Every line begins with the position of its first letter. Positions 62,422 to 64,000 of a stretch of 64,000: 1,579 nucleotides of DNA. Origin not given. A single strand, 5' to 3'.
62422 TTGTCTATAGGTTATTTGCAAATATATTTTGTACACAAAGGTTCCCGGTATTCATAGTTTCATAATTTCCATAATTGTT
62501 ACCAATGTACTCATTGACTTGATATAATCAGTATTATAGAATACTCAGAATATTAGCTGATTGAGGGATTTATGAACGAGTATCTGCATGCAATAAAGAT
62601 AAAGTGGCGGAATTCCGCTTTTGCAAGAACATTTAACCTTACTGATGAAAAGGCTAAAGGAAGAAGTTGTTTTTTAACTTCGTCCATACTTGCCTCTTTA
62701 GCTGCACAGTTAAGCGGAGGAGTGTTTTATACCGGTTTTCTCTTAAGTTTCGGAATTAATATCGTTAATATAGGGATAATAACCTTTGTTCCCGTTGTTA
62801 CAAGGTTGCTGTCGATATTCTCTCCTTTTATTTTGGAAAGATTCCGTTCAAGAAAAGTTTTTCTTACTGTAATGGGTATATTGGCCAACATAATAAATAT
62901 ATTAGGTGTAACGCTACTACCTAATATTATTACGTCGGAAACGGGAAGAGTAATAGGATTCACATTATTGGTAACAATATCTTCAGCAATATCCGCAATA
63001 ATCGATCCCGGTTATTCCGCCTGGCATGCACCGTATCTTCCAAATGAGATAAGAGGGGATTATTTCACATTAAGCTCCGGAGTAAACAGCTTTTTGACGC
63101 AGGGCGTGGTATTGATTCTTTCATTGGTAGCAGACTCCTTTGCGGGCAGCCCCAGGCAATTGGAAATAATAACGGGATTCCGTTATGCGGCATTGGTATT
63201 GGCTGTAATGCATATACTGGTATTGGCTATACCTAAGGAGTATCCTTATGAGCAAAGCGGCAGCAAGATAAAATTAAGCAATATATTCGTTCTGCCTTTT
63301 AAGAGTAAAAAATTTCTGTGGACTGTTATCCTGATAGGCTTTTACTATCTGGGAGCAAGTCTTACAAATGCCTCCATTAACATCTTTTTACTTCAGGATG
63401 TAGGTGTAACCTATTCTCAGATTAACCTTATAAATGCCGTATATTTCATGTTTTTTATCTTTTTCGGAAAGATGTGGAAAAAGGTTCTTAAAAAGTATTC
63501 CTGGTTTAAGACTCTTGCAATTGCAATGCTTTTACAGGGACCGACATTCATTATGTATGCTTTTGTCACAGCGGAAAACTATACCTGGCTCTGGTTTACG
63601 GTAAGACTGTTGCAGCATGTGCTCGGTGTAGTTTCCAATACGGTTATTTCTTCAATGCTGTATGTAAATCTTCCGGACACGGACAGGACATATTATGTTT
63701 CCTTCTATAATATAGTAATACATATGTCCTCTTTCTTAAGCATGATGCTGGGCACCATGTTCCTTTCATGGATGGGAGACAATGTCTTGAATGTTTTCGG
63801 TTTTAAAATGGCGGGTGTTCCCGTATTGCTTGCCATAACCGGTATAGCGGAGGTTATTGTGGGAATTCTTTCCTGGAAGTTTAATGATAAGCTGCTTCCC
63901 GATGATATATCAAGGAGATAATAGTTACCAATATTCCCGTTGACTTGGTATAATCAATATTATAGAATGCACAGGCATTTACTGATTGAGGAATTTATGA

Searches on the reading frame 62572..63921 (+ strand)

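Call 56: search_protein_families(library=pfam, proteins=[window:62572-63921:+])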
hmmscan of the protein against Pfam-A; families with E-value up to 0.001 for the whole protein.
window:62572-63921:+ (449 aa): 1 family
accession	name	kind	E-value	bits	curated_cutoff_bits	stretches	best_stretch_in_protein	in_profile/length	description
PF07690.21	MFS_1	-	6.1e-14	52.1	33.4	1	253-433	3-167/347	Major Facilitator Superfamily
